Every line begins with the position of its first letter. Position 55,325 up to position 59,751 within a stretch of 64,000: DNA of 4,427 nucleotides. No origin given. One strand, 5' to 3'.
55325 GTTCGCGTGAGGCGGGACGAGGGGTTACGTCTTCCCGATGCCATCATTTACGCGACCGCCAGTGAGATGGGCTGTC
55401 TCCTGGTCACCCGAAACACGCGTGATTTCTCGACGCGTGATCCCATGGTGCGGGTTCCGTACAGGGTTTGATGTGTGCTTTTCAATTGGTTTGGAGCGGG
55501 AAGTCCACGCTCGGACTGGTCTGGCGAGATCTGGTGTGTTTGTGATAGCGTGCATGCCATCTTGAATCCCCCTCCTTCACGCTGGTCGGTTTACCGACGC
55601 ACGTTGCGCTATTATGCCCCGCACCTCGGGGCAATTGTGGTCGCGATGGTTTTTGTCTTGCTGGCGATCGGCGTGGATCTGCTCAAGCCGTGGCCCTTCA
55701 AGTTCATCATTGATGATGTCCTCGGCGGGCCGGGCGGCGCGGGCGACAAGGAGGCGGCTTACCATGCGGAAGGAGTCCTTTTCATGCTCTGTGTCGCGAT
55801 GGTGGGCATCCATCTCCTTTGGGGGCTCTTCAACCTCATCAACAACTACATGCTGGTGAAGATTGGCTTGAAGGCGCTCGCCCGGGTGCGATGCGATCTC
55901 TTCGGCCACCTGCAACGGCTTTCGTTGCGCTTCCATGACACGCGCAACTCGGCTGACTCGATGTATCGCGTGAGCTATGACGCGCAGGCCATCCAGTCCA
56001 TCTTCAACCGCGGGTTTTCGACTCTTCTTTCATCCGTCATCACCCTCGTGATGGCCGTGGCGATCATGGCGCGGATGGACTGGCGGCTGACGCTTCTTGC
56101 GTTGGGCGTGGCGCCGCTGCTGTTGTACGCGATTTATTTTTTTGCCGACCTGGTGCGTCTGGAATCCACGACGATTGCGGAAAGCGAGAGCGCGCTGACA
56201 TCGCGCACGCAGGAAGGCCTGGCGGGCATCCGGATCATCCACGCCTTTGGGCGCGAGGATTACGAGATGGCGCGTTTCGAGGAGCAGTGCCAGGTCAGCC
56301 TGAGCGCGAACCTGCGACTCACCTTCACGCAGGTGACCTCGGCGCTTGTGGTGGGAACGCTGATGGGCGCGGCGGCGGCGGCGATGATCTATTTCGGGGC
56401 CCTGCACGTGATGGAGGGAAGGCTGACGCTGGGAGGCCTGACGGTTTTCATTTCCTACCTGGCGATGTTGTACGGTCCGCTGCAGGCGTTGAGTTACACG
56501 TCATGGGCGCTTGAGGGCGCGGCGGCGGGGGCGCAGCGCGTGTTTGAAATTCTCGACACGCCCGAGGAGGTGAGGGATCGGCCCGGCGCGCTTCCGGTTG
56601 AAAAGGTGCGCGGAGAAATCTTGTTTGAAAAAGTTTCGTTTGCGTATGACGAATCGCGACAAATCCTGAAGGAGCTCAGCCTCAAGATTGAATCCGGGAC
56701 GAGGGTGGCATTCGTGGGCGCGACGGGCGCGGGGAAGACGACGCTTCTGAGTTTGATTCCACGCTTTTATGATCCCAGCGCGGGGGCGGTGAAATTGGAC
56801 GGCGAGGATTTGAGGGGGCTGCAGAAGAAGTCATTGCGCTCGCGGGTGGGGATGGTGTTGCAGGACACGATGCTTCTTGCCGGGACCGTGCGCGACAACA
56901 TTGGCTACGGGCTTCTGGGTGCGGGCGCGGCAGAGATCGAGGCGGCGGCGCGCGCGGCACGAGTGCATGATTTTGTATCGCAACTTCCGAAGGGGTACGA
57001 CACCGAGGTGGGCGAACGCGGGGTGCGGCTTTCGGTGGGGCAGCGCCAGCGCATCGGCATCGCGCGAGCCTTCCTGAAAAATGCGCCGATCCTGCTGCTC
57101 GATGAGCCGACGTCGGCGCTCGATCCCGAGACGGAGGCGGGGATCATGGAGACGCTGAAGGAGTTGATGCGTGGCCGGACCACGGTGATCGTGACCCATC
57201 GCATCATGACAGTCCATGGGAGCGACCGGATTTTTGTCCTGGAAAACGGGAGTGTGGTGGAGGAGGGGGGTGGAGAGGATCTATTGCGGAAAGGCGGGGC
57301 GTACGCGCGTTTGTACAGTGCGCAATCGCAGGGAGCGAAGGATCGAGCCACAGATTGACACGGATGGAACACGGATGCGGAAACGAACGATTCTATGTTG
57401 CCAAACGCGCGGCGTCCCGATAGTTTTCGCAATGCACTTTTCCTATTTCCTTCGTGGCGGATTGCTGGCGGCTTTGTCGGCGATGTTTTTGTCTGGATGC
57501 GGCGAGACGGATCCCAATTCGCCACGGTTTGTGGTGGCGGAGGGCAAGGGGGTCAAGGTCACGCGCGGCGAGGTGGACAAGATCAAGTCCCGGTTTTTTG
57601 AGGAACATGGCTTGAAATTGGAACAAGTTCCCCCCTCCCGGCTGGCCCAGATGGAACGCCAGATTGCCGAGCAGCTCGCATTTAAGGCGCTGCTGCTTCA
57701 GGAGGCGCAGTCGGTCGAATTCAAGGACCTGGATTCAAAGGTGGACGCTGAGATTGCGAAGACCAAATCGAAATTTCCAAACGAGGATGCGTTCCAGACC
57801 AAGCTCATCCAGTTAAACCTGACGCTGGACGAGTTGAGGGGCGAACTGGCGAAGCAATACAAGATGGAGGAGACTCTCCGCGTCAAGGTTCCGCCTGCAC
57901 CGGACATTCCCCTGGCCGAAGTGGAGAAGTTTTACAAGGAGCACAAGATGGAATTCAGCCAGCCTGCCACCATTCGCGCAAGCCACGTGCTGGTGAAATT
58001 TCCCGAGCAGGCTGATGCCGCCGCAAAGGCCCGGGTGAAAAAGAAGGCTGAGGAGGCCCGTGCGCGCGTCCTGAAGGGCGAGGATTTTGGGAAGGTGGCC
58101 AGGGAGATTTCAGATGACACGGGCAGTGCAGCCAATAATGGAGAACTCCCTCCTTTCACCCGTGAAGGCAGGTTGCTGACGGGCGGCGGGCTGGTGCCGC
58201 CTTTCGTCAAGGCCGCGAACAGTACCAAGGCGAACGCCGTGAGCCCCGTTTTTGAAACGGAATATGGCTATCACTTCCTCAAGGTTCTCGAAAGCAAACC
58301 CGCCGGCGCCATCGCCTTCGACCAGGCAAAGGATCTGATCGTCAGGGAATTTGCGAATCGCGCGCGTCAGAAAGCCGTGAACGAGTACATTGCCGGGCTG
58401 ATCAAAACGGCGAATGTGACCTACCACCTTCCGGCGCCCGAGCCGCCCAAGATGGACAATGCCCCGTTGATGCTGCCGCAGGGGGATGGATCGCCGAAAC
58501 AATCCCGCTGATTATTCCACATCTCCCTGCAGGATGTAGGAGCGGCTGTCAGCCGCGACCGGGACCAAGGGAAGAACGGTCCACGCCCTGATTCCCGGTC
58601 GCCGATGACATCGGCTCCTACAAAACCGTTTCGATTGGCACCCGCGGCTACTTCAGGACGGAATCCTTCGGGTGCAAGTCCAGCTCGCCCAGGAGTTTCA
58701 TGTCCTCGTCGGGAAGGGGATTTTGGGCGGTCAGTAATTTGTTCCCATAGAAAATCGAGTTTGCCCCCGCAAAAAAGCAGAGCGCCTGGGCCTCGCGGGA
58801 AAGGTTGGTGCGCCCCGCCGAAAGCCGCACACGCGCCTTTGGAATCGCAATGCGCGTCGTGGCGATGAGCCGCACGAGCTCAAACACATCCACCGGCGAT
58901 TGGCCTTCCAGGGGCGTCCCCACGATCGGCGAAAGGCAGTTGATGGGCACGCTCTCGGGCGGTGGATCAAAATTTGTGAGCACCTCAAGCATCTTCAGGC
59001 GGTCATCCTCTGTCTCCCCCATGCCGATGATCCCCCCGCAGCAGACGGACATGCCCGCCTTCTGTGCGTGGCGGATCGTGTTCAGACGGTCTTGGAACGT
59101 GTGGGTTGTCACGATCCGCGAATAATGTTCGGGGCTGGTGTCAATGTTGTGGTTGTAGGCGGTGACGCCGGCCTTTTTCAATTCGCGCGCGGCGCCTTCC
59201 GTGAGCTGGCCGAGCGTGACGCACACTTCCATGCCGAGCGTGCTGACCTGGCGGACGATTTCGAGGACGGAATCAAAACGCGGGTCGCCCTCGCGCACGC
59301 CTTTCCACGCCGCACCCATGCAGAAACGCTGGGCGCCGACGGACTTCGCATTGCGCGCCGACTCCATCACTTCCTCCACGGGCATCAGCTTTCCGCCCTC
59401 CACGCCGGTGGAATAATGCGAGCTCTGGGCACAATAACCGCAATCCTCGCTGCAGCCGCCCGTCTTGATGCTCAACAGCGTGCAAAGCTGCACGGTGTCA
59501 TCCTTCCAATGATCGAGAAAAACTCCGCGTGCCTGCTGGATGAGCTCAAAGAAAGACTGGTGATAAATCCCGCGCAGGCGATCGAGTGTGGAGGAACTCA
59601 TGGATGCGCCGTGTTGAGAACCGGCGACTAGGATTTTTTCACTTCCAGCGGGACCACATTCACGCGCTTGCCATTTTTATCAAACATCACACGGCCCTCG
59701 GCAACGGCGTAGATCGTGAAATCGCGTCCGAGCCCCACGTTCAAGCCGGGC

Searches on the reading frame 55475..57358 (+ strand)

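Call 55: search_protein_families(library=ncbifam, proteins=[window:55475-57358:+], max_evalue=1e-10)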
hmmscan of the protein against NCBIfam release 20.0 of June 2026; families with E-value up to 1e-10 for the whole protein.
window:55475-57358:+ (627 aa): 169 families (the best 25 are shown)
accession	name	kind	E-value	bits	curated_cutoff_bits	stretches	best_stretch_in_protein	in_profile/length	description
TIGR02203.1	MsbA_lipidA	equivalog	1.3e-136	456.4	602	1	40-618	2-570/572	lipid A export permease/ATP-binding protein MsbA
TIGR02204.1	MsbA_rel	hypoth_equivalog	4.4e-132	441.6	780.4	1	41-616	7-574/576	ABC transporter, permease/ATP-binding protein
NF052233.1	CphA_assoc_ABC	equivalog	1.2e-127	427.3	880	1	23-624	156-750/766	cyanophycin metabolism-associated ABC transporter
NF045513.1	HepA_fam_ABC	equivalog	3.9e-114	382.3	725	1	102-617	94-609/610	heterocyst formation ABC transporter subunit HepA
TIGR00958.1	3a01208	subfamily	5.8e-113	378.6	874.6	1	40-613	149-710/711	antigen peptide transporter 2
NF010178.0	PRK13657.1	equivalog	4.2e-112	375.5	733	1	38-619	5-572/588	glucan ABC transporter ATP-binding protein/ permease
NF008381.0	PRK11176.1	equivalog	9.1e-110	367.7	867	1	35-617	8-579/582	lipid A ABC transporter ATP-binding protein/permease MsbA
TIGR01846.1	type_I_sec_HlyB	subfamily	3.6e-102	342.8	725.55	1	68-618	155-693/694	type I secretion system permease/ATPase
TIGR03796.1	NHLM_micro_ABC1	equivalog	4.3e-99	332.6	853.3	1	51-613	153-708/710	NHLP family bacteriocin export ABC transporter peptidase/permease/ATPase subunit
NF008055.0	PRK10789.1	equivalog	2.4e-93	313.6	845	1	47-619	15-573/590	SmdA family multidrug ABC transporter permease/ATP-binding protein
TIGR01192.1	chvA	subfamily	9.4e-92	308.5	585.4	1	38-616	5-569/585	glucan export ABC transporter ATP-binding protein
TIGR03375.1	type_I_sec_LssB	subfamily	7.3e-91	305.5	693.1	1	101-605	187-690/696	type I secretion system permease/ATPase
TIGR02857.1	CydD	equivalog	1.1e-84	285.3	435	1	98-589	39-529/529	thiol reductant ABC exporter subunit CydD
TIGR03797.1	NHLM_micro_ABC2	equivalog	9.7e-83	278.8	709.4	1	100-617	173-685/686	NHLP bacteriocin export ABC transporter permease/ATPase subunit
TIGR02868.1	CydC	equivalog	2.3e-80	270.7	329.05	1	129-576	79-529/530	thiol reductant ABC exporter subunit CydC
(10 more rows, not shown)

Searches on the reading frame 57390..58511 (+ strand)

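Call 55: search_protein_families(library=ncbifam, proteins=[window:57390-58511:+], max_evalue=1e-10)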
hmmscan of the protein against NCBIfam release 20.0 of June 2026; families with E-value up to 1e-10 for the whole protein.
window:57390-58511:+ (373 aa): 4 families
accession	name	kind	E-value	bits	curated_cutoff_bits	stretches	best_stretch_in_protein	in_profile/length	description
NF000809.0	PRK00059.1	equivalog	8.1e-31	107.6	303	1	46-344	35-329/336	peptidylprolyl isomerase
TIGR02933.1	nifM_nitrog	equivalog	5.4e-15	56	168.2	1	78-329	17-247/256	nitrogen fixation protein NifM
NF002824.0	PRK02998.1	subfamily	5.5e-13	48.9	360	1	93-333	49-252/283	peptidylprolyl isomerase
NF002846.0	PRK03095.1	equivalog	7.3e-13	48.6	361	1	90-343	50-263/287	peptidylprolyl isomerase PrsA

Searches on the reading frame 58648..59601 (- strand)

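Call 55: search_protein_families(library=ncbifam, proteins=[window:58648-59601:-], max_evalue=1e-10)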
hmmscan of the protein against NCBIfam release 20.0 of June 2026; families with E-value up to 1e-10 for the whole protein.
window:58648-59601:- (317 aa): 5 families
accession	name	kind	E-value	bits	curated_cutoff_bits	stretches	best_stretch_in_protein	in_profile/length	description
TIGR00433.2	bioB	equivalog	2.4e-113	378.5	225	1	12-309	11-306/307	biotin synthase BioB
NF006308.0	PRK08508.1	equivalog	3.5e-56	190.5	377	1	36-309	3-272/279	biotin synthase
TIGR03957.1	rSAM_HmdB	equivalog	3.7e-19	69.1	320.9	1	51-282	51-277/317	5,10-methenyltetrahydromethanopterin hydrogenase cofactor biosynthesis protein HmdB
TIGR03910.1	pyrrolys_PylB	equivalog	1.1e-16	60.7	348.2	1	18-258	35-273/347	methylornithine synthase PylB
NF053743.1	LipS2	equivalog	1.2e-12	47.9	270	1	47-251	30-229/292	LipS2 family lipoyl synthase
